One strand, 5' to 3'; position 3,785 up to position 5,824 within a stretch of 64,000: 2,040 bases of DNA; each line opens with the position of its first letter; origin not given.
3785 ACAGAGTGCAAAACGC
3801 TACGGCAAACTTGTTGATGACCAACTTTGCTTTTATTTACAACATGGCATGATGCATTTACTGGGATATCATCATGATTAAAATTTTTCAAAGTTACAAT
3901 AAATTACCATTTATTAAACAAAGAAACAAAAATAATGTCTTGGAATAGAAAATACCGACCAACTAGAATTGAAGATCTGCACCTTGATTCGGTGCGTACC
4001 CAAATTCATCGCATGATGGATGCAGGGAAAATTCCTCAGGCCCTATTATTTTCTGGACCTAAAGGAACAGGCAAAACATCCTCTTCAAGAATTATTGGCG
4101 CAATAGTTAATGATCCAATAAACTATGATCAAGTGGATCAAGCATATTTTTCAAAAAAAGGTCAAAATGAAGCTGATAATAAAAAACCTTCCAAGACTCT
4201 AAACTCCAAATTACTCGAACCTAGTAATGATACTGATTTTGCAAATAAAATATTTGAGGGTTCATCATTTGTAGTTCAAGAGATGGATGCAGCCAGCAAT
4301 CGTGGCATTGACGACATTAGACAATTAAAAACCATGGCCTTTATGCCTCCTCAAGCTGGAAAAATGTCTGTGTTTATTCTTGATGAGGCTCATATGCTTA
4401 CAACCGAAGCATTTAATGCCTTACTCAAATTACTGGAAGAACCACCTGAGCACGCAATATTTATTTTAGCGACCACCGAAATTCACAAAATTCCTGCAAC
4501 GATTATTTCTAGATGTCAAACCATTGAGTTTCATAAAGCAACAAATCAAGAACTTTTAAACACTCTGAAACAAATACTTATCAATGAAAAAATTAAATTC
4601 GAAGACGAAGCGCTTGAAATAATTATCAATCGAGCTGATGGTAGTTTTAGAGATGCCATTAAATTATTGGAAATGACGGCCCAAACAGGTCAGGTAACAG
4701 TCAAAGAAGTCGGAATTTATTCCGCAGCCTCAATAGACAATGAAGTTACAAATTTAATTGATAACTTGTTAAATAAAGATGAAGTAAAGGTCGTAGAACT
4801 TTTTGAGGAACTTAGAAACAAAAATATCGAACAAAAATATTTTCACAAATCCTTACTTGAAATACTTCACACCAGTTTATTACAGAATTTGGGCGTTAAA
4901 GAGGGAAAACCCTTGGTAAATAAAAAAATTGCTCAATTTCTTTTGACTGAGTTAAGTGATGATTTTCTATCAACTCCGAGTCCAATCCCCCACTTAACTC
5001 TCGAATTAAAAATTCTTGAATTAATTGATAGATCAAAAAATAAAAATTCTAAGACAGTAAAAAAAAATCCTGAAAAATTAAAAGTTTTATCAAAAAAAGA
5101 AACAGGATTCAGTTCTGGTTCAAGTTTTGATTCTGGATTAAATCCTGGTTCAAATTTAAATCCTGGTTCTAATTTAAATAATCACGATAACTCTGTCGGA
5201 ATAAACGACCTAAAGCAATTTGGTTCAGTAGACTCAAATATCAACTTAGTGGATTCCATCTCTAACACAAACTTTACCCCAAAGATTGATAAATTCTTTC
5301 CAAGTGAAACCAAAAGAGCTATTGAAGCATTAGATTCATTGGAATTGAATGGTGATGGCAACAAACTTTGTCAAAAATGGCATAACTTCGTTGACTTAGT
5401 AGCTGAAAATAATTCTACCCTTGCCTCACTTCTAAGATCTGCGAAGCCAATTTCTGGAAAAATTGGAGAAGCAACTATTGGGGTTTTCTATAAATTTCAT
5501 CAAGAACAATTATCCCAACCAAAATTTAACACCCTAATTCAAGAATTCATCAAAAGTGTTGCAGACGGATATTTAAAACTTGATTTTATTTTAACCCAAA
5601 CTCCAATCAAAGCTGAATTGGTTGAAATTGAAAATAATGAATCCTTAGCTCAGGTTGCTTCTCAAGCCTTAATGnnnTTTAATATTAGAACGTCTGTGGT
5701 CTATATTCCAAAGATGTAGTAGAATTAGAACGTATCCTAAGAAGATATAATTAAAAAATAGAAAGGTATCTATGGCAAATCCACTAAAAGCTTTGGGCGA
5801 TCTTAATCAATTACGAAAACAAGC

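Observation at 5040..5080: dnaX carries an in-frame A9 slippery run with immediate stops in both alternate frames, a likely tau/gamma-producing site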

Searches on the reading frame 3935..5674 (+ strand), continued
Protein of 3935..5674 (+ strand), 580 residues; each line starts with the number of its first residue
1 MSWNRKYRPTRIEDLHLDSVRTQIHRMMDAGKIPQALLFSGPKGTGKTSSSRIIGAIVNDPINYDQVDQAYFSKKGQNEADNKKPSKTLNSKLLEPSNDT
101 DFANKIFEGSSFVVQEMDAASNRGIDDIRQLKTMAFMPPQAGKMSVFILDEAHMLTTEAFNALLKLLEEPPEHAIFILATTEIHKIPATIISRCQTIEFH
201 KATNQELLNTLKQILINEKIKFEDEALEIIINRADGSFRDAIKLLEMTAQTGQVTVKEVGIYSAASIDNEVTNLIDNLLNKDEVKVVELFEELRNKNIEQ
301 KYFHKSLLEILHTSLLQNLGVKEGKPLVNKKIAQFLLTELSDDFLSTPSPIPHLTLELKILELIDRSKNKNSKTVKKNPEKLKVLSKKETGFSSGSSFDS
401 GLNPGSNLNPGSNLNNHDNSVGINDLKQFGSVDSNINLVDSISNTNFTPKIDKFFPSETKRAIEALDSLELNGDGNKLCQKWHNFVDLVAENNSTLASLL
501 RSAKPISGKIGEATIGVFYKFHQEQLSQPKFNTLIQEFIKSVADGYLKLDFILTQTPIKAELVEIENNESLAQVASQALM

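Call 29: find_encoding_contigs(protein=P0027, flank=1500, max_places=2)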
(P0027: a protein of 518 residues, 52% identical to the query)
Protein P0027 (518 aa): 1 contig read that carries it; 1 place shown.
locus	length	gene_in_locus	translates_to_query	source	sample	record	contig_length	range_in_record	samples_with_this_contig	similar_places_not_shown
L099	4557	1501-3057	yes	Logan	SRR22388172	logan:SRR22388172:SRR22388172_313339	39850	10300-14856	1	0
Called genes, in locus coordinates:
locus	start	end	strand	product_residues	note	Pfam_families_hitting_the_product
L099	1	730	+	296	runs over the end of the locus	-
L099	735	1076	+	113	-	-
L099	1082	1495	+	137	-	PF02130:YbeY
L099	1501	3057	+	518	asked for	PF13177:DNA_pol3_delta2, PF00004:AAA, PF22608:DNAX_ATPase_lid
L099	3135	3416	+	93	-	PF02575:YbaB_DNA_bd (faint)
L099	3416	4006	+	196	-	PF01725:Ham1p_like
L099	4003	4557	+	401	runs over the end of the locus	PF02073:Peptidase_M29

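Call 30: find_encoding_contigs(protein=P0017, flank=1500, max_places=2)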
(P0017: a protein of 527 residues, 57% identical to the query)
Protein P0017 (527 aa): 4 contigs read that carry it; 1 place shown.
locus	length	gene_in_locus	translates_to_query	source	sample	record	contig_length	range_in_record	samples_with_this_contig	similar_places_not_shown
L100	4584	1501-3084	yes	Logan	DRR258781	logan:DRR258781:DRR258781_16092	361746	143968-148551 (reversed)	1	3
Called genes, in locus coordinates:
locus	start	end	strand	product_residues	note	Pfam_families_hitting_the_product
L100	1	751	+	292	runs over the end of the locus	-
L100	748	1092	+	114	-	-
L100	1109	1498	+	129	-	PF02130:YbeY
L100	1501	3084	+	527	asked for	PF13177:DNA_pol3_delta2, PF13401:AAA_22 (faint), PF00004:AAA, PF22608:DNAX_ATPase_lid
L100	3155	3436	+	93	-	PF02575:YbaB_DNA_bd (weak)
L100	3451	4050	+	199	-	PF01725:Ham1p_like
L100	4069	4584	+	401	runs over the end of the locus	PF02073:Peptidase_M29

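Call 49: search_solved_structures(query=window:3935-5674:+, max_evalue=1e-10, show_alignments=0)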
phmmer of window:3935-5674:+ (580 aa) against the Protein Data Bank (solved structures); distinct sequences matched with E-value up to 1e-10: 33.
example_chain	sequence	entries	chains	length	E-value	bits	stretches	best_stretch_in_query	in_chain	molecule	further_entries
1xxi_B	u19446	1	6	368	5.3e-40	140.8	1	100-316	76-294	DNA polymerase III subunit gamma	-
9oyl_B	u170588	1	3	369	5.4e-40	140.7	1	100-316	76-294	DNA polymerase III subunit tau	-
1jr3_A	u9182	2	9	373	5.6e-40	140.7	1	100-316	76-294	DNA polymerase III subunit gamma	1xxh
3glh_B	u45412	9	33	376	5.8e-40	140.6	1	100-316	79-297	DNA polymerase III subunit tau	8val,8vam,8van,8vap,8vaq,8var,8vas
3glf_B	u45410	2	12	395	7e-40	140.4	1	100-317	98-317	DNA polymerase III subunit tau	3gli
8giy_B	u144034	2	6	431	9.8e-40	139.9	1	100-317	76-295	DNA polymerase III subunit tau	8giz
3glg_B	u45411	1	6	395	3.4e-39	138.1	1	100-317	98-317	DNA polymerase III subunit tau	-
8gj0_B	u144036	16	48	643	4e-39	137.8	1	101-316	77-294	DNA polymerase III subunit tau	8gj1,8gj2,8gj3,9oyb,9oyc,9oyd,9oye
1njf_A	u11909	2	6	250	2e-36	129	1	99-257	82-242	DNA polymerase III subunit gamma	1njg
9uiq_C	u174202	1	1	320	4.4e-22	81.6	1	112-294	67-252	Replication factor C subunit 5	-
6vvo_C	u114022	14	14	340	5.7e-22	81.3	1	112-294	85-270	Replication factor C subunit 5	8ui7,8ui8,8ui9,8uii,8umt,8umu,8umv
7z6h_G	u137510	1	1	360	7.1e-22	80.9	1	112-294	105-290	Replication factor C subunit 5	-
8tw7_3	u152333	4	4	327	4.7e-21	78.2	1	110-248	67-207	Replication factor C subunit 3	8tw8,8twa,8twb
8fs3_C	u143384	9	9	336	5.2e-21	78.1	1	110-248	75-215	Replication factor C subunit 3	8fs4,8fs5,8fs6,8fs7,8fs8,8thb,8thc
8dr0_C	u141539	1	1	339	5.3e-21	78.1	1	110-248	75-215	Replication factor C subunit 3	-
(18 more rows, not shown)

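Call 59: predict_structure(alignment_id=A1)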
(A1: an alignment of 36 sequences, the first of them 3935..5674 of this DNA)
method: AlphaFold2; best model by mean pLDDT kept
length: 580 residues; sequences in the alignment: 36
mean_pLDDT: 74.1   pTM: 0.47
mean pLDDT of the five models: 74.1, 73.5, 72.8, 71.3, 66.9
residues with pLDDT >= 90: 142; 70-90: 271; 50-70: 46; < 50: 121
segments of 3 or more residues with pLDDT < 50: 76-80, 82-85, 372-460, 559-569, 571-580
pLDDT, mean of each block of 10 residues (from residue 1): 78 86 92 93 88 92 87 59 50 84 86 83 65 75 85 88 88 92 92 93 88 91 92 86 88 83 67 91 92 82 89 89 87 92 86 91 84 39 33 34 36 31 29 29 30 40 55 79 84 81 84 84 84 84 76 65 41 45
secondary structure, 60 per line:
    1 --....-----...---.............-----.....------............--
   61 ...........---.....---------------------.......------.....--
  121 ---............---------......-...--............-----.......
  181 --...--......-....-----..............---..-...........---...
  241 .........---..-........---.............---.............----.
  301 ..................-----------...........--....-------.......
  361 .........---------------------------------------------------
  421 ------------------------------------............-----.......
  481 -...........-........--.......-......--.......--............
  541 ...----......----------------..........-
elements in order: H3-6 H18-30 E36-40 H47-58 H61-71 H75-79 H101-107 E114-118 H124-135 E145-150 H157-168 E174-180 H188-193 E195-198 H204-217 H224-234 H238-249 H256-263 H267-279 H283-295 H300-318 H330-340 H343-346 H354-369 H457-468 H475-480 H482-492 H494-501 E504-510 E512-517 H520-526 H529-543 E548-553 H570-579

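Call 60: search_protein_families(library=pfam, proteins=[P0036], max_evalue=1)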
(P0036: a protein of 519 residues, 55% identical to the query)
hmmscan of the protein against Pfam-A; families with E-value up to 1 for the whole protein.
P0036 (519 aa): 21 families
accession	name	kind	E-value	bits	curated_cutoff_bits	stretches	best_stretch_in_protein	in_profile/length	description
PF13177.12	DNA_pol3_delta2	-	2.1e-29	103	27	1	20-190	5-159/161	DNA polymerase III, delta subunit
PF00004.35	AAA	-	1.8e-09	38.5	21.2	1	37-185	1-125/131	ATPase family associated with various cellular activities (AAA)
PF22608.2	DNAX_ATPase_lid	-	5e-09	36.2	27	1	196-234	2-40/49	DNA polymerase III clamp loader subunit, ATPase lid domain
PF20964.2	DnaX_C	-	1.8e-07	31.6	26.2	1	409-493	4-88/113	DNA polymerase III subunit tau, C-terminal domain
PF13401.12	AAA_22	-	3.1e-07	31.2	27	1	35-171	6-125/130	AAA domain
PF16193.11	AAA_assoc_2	-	2.3e-05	25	34.3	1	206-272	2-66/81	AAA C-terminal domain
PF07728.20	AAA_5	-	0.00011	22.7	22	1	38-159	3-93/139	AAA domain (dynein-related subfamily)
PF13604.12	AAA_30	-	0.00012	22.3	27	1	35-165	19-121/191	AAA domain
PF13191.12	AAA_16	-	0.00021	22.3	32.6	1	32-165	20-165/167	AAA ATPase domain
PF09848.15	SLFN-g3_helicase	-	0.0051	16.6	24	1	35-146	2-93/354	Schlafen group 3, DNA/RNA helicase domain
PF25361.1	AAA_lid_RFC1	-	0.0092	15.9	34.9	1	194-240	2-48/59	RFC1-like, AAA+ ATPase lid domain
PF12169.13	DNA_pol3_gamma3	-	0.01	16.1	24.4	1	243-328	1-86/143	DNA polymerase III subunits gamma and tau domain III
PF13481.12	AAA_25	-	0.011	15.8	27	1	35-166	34-149/195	AAA domain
PF21960.2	RCF1-5-like_lid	-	0.026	14.9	27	1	202-238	5-42/43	RCF1/5-like, AAA+ ATPase lid domain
PF17856.7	TIP49_C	-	0.027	15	24.5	1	205-239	7-42/66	TIP49 AAA-lid domain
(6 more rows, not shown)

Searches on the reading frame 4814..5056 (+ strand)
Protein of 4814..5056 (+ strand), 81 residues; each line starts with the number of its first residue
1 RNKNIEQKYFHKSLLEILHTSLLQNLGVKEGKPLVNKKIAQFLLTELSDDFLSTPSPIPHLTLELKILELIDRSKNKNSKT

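Call 17: find_related_loci(query=A2, collection=metagenome_contigs, flank=1500)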
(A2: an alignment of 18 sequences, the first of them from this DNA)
Query A2 (81 aa) in metagenome_contigs; peptide patterns used: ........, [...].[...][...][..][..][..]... (x = any residue, [..] = any of these).
600 stretches matched a pattern (row limit reached: there are more); 8 encode a relative of the query (tblastn E <= 1e-3); 8 distinct loci.
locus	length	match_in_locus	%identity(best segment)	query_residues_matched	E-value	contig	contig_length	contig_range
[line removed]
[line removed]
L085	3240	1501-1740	85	1-80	6e-43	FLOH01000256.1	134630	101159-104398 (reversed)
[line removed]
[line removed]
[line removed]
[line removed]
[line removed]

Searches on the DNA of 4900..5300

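Call 65: search_rna_families(source=window, start=4900, end=5300, threshold=evalue, max_evalue=10)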
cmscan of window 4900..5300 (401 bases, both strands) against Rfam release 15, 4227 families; matches with E-value up to 10: 7.
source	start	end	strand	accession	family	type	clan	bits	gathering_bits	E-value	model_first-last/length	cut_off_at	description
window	4949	4976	+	RF01182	SNORD11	Gene; snRNA; snoRNA; CD-box;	CL00103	16.9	55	2.3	1-84/84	no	Small nucleolar RNA SNORD11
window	5086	5181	-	RF03735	mir-1502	Gene; miRNA;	-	16.6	66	7.6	1-59/59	no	mir-1502 microRNA precursor family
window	5180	5261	-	RF02752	ES056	Gene; sRNA;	-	15.9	43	4.6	1-92/92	no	ES056 sRNA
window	5094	5172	-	RF00172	CAESAR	Cis-reg;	-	15.2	45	5.6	1-80/80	no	ctgf/hcs24 CAESAR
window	4985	5039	-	RF04063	MIR2629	Gene; miRNA;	-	14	60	1.5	1-66/66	no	MIR2629 microRNA precursor family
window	4952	5054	+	RF01177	snR67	Gene; snRNA; snoRNA; CD-box;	CL00053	12.8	55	3.8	1-83/83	no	Small nucleolar RNA snR67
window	5061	5131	+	RF00125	IS128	Gene; sRNA;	-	11.8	80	6.8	85-204/209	no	IS128 RNA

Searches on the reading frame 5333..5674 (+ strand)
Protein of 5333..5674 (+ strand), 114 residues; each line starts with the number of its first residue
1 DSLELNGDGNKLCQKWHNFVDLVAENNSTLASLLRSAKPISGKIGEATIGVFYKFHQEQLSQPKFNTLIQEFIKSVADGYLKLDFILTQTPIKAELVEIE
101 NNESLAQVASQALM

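Call 60: search_protein_families(library=pfam, proteins=[window:5339-5674:+], max_evalue=1)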
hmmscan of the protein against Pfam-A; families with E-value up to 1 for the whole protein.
seq(112 aa): 3 families
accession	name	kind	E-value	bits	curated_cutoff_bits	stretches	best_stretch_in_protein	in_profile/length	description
PF20964.2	DnaX_C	-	0.035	14.5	26.2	1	8-85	10-87/113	DNA polymerase III subunit tau, C-terminal domain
PF25389.2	DH_ALS2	-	0.047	14.4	31.2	1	8-108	32-127/178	ALS2, DBL homology domain (DH-domain)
PF18566.7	Ldi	-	0.18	11.7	26.1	1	12-100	181-271/318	Linalool dehydratase/isomerase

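Call 62: find_homologous_proteins(query=window:5333-5674:+, max_evalue=1e-8)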
Query seq(114 aa) (114 aa): 2 proteins with E <= 1e-8 among 3 candidates.
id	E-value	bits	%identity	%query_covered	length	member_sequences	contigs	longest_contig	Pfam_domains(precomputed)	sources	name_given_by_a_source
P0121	5.1e-28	115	86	56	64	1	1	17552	-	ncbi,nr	ncbi:hypothetical protein KKD03_01430 [Patescibacteria group bacterium]|nr:hypothetical protein [Pat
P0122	1.2e-14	72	40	97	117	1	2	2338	PF20964.3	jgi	-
